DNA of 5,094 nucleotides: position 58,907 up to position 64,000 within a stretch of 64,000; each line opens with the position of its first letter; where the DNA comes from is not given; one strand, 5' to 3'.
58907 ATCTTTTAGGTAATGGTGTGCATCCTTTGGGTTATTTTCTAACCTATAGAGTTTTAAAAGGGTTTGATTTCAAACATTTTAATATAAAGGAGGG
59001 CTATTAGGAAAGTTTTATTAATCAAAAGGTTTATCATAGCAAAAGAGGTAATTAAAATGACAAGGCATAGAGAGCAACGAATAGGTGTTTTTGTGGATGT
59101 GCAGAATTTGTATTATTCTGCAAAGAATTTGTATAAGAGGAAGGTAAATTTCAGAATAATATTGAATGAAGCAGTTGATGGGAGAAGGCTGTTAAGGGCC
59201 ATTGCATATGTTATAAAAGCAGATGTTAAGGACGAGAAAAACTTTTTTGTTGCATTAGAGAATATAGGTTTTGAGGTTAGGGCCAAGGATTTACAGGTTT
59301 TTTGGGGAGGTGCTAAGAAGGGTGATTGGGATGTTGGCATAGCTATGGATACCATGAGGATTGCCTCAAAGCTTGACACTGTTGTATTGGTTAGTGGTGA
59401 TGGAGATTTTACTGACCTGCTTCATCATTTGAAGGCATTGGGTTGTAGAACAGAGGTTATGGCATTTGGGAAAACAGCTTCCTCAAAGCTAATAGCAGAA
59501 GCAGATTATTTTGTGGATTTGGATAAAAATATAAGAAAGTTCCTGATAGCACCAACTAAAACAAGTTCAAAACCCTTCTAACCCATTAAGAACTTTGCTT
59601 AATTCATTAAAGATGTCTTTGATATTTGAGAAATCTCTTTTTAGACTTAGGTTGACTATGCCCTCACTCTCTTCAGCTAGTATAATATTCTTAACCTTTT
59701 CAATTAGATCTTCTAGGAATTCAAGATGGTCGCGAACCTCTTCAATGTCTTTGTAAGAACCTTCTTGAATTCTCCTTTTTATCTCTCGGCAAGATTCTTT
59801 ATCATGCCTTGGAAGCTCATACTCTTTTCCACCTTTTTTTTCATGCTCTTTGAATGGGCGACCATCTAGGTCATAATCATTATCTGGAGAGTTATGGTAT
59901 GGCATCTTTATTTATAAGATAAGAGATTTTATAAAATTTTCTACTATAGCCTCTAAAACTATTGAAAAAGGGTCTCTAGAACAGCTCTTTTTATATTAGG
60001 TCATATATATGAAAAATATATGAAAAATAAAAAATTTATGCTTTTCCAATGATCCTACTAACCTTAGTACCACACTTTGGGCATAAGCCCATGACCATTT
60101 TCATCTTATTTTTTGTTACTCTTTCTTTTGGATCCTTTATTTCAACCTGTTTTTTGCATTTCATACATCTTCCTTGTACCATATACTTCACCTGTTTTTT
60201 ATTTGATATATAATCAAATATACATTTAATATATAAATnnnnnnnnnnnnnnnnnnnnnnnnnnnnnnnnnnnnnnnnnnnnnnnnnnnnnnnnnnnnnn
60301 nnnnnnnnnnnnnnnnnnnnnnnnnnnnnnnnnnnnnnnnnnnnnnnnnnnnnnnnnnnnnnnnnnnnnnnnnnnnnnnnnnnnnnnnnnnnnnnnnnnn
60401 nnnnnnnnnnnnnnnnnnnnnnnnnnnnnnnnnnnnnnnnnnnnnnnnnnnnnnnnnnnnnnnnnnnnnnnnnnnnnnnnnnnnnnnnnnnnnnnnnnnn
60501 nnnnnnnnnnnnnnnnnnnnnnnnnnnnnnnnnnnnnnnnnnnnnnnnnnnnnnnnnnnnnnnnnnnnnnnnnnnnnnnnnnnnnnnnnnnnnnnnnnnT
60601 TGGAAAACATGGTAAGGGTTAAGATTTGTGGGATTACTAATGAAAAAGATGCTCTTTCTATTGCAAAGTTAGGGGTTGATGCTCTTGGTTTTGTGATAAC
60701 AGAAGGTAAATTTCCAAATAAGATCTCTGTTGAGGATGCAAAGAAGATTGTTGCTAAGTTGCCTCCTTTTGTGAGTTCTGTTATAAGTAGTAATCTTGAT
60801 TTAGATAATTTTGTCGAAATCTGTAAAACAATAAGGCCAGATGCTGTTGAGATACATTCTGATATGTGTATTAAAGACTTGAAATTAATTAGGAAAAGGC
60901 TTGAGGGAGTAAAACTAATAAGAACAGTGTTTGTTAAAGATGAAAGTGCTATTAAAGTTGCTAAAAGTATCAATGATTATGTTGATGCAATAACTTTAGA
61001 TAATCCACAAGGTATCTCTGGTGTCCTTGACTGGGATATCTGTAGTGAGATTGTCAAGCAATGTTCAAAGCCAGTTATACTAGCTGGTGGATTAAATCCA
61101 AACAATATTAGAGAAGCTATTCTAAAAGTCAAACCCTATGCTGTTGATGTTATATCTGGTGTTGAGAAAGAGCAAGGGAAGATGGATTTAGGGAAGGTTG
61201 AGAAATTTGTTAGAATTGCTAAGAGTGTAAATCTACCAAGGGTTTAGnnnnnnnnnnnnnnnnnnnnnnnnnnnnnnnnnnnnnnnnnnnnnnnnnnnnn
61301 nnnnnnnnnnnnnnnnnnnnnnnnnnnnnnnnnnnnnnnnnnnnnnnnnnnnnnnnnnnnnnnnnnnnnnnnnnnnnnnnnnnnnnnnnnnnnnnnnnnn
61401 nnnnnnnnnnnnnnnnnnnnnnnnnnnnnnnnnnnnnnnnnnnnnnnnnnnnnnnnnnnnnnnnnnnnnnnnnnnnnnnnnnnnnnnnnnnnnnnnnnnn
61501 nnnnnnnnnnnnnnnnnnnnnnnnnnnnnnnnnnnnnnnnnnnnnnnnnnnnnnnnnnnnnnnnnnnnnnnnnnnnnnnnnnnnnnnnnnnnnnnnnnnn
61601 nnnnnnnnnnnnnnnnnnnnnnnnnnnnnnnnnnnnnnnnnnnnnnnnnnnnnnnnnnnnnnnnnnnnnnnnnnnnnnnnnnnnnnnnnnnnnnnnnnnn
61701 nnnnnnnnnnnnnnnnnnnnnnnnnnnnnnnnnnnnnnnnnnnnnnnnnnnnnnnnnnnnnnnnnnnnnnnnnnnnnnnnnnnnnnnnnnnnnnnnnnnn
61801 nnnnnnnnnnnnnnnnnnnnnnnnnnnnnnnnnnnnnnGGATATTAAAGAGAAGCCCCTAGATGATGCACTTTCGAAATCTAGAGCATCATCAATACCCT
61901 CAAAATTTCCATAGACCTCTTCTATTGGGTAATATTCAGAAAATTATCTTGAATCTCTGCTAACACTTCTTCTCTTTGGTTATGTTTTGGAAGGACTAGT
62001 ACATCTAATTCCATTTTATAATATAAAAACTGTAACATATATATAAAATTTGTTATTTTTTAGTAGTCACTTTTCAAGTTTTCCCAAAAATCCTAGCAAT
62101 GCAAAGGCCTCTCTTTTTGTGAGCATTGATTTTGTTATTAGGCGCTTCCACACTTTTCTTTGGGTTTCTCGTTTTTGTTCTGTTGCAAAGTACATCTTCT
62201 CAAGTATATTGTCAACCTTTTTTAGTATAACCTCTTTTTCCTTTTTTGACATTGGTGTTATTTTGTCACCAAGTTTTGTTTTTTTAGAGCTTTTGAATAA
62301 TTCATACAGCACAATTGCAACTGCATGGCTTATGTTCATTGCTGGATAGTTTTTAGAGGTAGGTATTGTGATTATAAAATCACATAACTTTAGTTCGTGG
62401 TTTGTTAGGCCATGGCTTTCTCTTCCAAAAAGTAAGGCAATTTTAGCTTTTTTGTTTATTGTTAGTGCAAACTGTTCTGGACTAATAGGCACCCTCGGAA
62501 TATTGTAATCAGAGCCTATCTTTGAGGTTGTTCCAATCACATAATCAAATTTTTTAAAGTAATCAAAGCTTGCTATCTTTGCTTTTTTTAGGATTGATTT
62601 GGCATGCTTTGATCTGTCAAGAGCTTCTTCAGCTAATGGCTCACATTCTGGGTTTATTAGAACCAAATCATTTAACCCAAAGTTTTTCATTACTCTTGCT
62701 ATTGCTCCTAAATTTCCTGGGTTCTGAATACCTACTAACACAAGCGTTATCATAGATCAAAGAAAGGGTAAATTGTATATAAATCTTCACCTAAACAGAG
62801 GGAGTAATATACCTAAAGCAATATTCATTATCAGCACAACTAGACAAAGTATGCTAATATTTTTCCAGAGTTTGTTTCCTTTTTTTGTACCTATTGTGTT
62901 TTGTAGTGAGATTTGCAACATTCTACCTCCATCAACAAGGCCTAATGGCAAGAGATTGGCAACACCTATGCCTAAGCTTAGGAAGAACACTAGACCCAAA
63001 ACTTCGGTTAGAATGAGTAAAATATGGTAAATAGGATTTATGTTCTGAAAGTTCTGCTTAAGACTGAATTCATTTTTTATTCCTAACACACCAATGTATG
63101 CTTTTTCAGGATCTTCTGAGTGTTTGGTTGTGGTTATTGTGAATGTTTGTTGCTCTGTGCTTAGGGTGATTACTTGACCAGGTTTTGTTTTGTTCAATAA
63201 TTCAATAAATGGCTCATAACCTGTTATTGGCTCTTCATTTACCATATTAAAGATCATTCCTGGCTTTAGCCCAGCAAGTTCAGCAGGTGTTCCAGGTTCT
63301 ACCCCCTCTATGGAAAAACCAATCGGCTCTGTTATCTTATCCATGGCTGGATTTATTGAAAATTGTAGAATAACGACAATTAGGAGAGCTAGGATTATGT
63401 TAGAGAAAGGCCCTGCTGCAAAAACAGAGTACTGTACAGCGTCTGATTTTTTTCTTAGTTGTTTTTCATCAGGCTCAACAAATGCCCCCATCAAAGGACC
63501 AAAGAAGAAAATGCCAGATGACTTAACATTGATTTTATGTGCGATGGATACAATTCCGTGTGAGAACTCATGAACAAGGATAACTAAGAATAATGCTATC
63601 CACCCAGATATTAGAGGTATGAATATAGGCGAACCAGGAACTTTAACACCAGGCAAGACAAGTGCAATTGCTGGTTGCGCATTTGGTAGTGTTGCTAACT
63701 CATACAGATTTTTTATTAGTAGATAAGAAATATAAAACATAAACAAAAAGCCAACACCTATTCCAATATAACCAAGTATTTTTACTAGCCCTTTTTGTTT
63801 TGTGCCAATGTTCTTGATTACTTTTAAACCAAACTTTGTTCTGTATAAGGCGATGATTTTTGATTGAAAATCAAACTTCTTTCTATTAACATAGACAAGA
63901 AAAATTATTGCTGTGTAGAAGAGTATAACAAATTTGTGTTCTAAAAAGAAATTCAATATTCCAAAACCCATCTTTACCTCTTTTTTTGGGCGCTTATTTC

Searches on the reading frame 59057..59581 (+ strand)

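Call 35: search_protein_families(library=pfam, proteins=[window:59057-59581:+])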
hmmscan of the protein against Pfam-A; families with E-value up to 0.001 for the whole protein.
window:59057-59581:+ (174 aa): 1 family
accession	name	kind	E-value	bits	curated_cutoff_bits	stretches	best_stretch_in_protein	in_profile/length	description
PF01936.24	NYN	-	1.4e-36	126.6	24.2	1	8-156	1-145/145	NYN domain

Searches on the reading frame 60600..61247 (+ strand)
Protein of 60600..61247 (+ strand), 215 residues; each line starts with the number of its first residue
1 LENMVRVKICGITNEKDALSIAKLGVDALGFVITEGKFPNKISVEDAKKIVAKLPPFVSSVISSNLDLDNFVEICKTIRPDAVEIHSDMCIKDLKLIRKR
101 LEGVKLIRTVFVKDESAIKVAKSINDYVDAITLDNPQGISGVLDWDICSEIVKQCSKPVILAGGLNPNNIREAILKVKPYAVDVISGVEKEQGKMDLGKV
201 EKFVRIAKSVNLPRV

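Call 47: search_protein_families(library=pfam, proteins=[window:60600-61247:+])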
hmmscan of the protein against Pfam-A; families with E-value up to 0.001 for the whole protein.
window:60600-61247:+ (215 aa): 1 family
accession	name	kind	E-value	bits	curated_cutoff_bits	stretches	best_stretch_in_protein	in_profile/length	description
PF00697.28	PRAI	-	1.5e-29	103.5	22.7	1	7-204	1-191/193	N-(5'phosphoribosyl)anthranilate (PRA) isomerase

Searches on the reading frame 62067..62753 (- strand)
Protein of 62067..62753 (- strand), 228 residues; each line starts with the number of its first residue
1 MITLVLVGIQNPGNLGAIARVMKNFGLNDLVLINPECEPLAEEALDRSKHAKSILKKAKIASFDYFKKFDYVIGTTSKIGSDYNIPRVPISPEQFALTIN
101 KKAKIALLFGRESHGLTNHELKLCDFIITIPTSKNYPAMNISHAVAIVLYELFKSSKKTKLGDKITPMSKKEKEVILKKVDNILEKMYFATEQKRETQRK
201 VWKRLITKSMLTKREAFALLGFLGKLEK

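Call 47: search_protein_families(library=pfam, proteins=[window:62067-62753:-])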
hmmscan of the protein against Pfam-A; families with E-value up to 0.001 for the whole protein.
window:62067-62753:- (228 aa): 1 family
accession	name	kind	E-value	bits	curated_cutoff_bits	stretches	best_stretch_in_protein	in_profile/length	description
PF00588.24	SpoU_methylase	-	1.9e-31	109.5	29.7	1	2-150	2-142/142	SpoU rRNA Methylase family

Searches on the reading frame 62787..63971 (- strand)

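Call 14: search_protein_families(library=pfam, proteins=[window:62787-63971:-])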
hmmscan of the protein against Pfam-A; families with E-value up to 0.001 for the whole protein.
window:62787-63971:- (394 aa): 2 families
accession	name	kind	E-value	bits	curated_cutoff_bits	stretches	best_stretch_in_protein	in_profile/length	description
PF02163.28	Peptidase_M50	-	2.6e-24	86.2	27.2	1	124-379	3-220/221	Peptidase family M50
PF17820.7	PDZ_6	-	2.8e-05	24.2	27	1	221-270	2-50/54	PDZ domain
